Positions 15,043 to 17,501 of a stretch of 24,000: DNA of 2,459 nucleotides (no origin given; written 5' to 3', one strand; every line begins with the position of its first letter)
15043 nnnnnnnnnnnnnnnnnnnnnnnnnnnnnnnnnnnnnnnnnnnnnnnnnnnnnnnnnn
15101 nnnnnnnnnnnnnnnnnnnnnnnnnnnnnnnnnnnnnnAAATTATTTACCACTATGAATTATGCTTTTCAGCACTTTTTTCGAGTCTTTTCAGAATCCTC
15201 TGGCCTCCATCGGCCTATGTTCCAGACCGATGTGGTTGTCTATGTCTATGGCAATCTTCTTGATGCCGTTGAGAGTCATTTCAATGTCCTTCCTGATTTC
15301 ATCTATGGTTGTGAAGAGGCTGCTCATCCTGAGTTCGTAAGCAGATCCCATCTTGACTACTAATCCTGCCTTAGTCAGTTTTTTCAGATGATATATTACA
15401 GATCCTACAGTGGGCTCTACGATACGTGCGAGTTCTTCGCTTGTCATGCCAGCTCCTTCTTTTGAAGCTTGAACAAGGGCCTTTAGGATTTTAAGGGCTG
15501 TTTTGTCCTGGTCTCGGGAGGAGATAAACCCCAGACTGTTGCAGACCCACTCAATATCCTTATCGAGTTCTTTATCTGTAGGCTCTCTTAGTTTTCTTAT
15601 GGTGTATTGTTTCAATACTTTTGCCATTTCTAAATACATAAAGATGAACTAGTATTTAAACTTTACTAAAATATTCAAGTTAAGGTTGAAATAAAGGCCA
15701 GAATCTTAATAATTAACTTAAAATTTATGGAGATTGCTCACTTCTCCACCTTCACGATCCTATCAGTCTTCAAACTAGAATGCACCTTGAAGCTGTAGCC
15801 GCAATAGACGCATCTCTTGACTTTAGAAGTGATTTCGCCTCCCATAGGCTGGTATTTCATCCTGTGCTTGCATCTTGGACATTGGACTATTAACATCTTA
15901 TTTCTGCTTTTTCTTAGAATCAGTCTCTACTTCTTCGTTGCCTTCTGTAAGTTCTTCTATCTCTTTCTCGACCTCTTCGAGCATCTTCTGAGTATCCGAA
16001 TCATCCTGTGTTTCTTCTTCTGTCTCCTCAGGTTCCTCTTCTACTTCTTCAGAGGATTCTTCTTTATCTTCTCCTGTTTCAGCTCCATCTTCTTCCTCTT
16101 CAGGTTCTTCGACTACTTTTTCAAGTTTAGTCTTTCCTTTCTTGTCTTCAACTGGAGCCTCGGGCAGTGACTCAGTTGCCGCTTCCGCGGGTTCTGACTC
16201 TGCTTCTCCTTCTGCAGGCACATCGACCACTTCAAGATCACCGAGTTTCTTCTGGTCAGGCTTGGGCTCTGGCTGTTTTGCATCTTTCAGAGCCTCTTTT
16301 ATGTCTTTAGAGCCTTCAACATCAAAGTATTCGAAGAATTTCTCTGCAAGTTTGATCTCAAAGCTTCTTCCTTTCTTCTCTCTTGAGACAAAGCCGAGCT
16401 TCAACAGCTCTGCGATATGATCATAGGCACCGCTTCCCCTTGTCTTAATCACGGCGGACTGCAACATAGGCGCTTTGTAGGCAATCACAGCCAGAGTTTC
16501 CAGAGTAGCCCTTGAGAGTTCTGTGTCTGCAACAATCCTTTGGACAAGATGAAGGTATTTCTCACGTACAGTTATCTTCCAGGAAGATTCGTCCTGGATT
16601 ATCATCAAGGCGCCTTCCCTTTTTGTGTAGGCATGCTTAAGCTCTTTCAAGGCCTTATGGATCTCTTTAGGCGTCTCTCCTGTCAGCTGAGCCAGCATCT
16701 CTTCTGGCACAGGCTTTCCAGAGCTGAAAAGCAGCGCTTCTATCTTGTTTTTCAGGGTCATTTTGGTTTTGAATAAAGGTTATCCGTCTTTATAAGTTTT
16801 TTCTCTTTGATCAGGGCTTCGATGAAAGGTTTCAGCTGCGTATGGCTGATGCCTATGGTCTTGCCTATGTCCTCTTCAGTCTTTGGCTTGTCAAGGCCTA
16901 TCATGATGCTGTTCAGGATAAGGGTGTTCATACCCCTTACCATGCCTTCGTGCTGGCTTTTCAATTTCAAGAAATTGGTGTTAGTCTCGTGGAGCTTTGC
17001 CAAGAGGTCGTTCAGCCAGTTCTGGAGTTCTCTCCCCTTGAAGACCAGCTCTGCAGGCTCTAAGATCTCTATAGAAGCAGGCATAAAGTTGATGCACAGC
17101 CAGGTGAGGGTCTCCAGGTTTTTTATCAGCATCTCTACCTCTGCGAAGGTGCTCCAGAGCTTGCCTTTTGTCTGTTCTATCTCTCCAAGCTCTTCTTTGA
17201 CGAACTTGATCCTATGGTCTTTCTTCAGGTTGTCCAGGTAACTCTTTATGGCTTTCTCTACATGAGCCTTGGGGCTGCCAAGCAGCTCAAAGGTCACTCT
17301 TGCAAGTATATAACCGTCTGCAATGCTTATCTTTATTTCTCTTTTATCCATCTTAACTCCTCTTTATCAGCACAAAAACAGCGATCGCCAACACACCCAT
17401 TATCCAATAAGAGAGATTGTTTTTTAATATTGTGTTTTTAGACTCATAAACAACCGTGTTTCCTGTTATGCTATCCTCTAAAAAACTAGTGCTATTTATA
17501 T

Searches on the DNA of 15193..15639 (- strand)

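Call 32: search_rna_families(sources=[L001, L010, L011, L014, L003, L002, L006, L005, L013], threshold=gathering)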
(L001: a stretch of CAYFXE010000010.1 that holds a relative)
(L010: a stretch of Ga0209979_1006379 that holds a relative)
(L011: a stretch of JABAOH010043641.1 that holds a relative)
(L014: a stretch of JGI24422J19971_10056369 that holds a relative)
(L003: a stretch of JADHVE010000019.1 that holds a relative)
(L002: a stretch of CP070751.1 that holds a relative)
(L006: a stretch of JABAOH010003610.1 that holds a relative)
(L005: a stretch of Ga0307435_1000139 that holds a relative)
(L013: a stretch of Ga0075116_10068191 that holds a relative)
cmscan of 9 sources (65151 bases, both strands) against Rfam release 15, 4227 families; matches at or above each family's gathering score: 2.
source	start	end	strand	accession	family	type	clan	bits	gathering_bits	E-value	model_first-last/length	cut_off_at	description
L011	2488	2559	+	RF00005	tRNA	Gene; tRNA;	CL00001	72.1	29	8.3e-14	1-71/71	no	tRNA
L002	5402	5487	+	RF00005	tRNA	Gene; tRNA;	CL00001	58.1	29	6e-10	1-71/71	no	tRNA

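Call 35: search_rna_families(source=L010, start=4050, end=4300, threshold=evalue, max_evalue=10, show_alignments=3)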
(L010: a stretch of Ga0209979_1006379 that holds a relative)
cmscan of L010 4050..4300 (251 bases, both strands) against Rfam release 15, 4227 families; matches with E-value up to 10: 2.
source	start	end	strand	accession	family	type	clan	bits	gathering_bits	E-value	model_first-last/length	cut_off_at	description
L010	4128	4217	+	RF03152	RAGATH-1-hammerhead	Gene; ribozyme;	-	29.8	56.3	0.0026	1-77/77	no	RAGATH-1 hammerhead ribozyme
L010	4186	4298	+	RF02526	SSRC34_1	Gene; sRNA;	-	17.3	64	4.7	1-128/128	no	Streptococcus sRNA SSRC34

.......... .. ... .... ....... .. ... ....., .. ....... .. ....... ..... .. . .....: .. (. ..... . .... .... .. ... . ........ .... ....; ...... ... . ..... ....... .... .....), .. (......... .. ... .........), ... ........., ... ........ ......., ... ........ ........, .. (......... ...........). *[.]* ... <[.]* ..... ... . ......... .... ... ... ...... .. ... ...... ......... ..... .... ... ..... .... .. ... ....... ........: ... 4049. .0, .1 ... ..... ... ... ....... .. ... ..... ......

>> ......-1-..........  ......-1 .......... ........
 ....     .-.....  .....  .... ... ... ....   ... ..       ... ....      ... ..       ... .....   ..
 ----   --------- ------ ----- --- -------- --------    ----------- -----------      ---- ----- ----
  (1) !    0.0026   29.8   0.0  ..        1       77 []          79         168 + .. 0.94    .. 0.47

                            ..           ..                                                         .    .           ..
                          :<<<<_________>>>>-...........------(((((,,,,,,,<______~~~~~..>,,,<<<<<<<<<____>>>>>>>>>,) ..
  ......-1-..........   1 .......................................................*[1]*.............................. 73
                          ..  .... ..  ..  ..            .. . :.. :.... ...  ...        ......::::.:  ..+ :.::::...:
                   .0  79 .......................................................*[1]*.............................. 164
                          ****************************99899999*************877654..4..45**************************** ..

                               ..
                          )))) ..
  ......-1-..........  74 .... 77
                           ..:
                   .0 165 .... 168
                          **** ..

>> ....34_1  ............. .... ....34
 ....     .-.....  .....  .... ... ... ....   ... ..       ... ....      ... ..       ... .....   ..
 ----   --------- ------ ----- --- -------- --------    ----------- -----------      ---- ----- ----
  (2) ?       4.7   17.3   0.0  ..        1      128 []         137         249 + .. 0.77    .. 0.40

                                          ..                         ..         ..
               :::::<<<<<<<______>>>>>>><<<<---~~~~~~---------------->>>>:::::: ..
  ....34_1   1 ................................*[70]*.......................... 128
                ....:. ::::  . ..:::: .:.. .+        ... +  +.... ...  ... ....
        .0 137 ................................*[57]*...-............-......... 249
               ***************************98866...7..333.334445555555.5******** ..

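Call 38: build_rna_model(alignment_id=A6, structure=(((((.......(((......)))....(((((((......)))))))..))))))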
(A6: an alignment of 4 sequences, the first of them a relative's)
Model R1 built from alignment A6 (4 sequences, 55 columns); structure: as given.
model positions 55; base pairs 15; branch points 1; effective number of sequences 2.36; information 1.011 bits per position. Calibrated on 0.2 Mb of random sequence (short: E-values are rough).
structure used (alignment columns):
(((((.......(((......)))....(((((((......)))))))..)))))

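Call 39: search_with_rna_model(model_id=R1, sources=[window, L001, L002, L003, L004, L005, L006, L007, L008, L009, L010, L011, L012, L013, L014, L015, L016, L017, L018, L019, L020, L021], max_evalue=10, show_alignments=6)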
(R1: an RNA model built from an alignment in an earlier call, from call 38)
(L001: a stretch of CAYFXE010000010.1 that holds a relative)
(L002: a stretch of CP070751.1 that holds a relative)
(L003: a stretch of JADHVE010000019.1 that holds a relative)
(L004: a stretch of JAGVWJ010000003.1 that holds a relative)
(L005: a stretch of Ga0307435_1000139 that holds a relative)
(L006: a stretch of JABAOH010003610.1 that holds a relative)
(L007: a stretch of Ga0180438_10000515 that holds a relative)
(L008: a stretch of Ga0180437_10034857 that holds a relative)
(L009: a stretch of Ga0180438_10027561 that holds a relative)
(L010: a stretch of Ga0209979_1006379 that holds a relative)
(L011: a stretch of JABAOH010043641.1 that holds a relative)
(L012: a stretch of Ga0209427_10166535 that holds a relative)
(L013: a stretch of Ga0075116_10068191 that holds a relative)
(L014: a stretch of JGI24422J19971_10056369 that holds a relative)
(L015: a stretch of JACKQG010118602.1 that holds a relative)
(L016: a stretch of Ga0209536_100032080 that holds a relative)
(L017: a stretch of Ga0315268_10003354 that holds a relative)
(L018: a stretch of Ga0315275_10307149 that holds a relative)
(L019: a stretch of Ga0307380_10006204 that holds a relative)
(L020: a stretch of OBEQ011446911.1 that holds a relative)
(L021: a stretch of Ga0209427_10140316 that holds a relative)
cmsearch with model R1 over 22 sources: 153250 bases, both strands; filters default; matches with E-value up to 10: 8.
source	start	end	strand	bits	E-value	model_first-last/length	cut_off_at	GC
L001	6570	6624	+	84.5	3.3e-19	1-55/55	no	0.58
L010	4164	4217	+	79.2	7.7e-18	1-55/55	no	0.57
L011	4222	4275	+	75.3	8.2e-17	1-55/55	no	0.56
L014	1496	1547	+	75.1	9e-17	1-55/55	no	0.54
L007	4231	4285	+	69.2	3e-15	1-55/55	no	0.56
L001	6598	6618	-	19.7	0.022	28-48/55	no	0.71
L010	4191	4211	-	16.4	0.16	28-48/55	no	0.67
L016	3736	3772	+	11.6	2.9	1-55/55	no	0.49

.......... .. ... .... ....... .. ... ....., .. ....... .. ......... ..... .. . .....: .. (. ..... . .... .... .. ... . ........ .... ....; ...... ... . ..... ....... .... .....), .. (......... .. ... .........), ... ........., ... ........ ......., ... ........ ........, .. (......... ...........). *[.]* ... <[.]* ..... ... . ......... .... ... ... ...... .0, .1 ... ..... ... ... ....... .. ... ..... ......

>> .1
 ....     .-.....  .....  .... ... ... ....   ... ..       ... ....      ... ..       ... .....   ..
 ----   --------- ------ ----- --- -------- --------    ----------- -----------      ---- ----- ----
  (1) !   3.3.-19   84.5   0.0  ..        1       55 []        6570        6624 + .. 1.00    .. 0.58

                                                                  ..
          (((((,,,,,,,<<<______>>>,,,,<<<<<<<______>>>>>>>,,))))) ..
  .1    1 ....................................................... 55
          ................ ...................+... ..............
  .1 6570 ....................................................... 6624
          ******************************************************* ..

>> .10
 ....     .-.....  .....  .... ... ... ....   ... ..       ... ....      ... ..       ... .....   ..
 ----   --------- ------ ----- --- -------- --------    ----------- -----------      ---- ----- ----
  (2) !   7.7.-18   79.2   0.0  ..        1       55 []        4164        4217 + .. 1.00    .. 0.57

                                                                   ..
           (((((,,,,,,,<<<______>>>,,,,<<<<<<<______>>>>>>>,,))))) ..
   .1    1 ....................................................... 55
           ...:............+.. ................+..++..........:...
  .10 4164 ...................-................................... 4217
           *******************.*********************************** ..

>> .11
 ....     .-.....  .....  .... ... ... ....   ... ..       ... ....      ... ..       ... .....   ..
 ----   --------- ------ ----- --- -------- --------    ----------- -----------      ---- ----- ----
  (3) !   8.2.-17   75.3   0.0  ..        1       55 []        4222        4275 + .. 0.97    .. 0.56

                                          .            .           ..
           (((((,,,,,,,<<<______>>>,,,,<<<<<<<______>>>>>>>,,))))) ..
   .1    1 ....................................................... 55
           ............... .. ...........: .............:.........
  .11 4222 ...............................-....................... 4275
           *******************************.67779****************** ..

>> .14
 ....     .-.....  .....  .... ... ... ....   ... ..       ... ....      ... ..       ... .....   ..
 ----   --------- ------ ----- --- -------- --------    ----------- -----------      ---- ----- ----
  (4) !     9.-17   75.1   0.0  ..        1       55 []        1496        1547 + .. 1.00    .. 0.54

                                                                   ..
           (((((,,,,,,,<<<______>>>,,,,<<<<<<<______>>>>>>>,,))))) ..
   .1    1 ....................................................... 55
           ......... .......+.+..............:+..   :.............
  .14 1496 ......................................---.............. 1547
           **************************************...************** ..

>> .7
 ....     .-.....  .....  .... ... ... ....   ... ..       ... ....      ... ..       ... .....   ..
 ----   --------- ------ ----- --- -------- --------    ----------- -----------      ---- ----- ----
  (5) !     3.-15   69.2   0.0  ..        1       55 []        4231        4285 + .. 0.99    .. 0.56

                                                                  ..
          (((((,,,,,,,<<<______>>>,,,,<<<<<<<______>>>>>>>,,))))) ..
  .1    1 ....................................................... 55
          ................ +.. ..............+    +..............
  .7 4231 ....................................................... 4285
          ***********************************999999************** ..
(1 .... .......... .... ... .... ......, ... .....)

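Call 57: search_with_rna_model(model_id=R1, sources=[L022, L023, L024, L025, L026, L027, L028, L029, L030, L031], max_evalue=1)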
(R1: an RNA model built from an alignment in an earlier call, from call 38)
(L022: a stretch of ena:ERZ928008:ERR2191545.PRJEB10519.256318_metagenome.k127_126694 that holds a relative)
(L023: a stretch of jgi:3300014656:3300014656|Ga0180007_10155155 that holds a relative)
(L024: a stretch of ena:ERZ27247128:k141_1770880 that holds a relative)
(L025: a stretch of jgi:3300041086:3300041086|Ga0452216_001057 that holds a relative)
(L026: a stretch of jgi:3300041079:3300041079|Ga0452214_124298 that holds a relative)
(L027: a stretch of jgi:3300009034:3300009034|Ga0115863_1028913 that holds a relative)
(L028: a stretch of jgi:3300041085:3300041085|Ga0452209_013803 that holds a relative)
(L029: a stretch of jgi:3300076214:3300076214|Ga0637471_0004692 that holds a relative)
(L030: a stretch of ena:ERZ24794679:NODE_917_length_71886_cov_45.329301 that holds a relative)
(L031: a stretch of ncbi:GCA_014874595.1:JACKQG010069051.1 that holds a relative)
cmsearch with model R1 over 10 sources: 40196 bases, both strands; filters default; matches with E-value up to 1: 0.
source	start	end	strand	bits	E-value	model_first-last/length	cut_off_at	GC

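Call 86: search_with_rna_model(model_id=R1, sources=[L001, L007, L010, L011, L014], max_evalue=0.000001, make_alignment=true)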
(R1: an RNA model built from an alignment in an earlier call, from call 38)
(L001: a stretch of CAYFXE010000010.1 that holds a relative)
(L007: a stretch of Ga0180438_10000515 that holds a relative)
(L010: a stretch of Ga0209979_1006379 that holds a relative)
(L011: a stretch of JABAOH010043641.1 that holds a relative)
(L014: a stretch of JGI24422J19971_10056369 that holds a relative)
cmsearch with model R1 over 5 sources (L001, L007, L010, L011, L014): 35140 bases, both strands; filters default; matches with E-value up to 0.000001: 5.
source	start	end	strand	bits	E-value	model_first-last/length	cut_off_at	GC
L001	6570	6624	+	84.5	7.6e-20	1-55/55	no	0.58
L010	4164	4217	+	79.2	1.8e-18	1-55/55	no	0.57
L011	4222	4275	+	75.3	1.9e-17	1-55/55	no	0.56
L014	1496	1547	+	75.1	2.1e-17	1-55/55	no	0.54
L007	4231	4285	+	69.2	6.9e-16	1-55/55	no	0.56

Alignment A9: 5 matches aligned to the model, 55 columns, each read 5' to 3' on its own strand. Consensus structure (alignment columns), stored with it:
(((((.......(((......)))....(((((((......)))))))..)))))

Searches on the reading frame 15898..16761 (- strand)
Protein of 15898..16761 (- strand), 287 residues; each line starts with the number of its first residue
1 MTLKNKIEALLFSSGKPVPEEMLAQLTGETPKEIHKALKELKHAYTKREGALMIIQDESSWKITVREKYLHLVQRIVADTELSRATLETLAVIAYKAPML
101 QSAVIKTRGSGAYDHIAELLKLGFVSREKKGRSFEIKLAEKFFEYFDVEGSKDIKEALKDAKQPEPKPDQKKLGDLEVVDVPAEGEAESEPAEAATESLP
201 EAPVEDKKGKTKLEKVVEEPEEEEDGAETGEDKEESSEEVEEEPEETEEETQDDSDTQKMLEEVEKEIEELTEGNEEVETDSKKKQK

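Call 8: search_protein_families(library=pfam, proteins=[window:15898-16761:-], max_evalue=0.01)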
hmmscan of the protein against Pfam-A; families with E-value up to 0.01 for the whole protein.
window:15898-16761:- (287 aa): 1 family
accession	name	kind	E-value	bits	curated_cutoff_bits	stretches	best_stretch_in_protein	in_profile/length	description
PF04079.22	SMC_ScpB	-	9.3e-36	123.3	27.4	1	6-155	2-158/160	Segregation and condensation complex subunit ScpB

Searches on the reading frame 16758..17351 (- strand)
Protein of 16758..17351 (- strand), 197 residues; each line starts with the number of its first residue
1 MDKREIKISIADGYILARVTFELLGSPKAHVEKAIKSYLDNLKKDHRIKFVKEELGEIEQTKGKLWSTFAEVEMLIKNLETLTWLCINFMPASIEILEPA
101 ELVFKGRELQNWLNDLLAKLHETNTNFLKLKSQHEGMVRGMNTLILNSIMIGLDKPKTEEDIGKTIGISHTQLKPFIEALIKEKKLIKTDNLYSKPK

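Call 8: search_protein_families(library=pfam, proteins=[window:16758-17351:-], max_evalue=0.01)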
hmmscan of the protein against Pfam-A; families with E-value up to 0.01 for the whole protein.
window:16758-17351:- (197 aa): 1 family
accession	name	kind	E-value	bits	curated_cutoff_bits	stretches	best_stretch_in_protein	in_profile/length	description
PF08672.17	ANAPC2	-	0.0056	17.6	23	0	167-194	32-59/60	Anaphase promoting complex (APC) subunit 2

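Call 44: search_protein_families(library=ncbifam, proteins=[window:16761-17351:-], max_evalue=1)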
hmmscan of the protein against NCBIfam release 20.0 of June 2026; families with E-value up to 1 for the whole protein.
window:16761-17351:- (197 aa): 1 family
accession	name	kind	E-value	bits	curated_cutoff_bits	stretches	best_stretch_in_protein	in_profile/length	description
NF006504.0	PRK08937.3-4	equivalog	0.0035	16.7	256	1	31-136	115-216/268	adenylosuccinate lyase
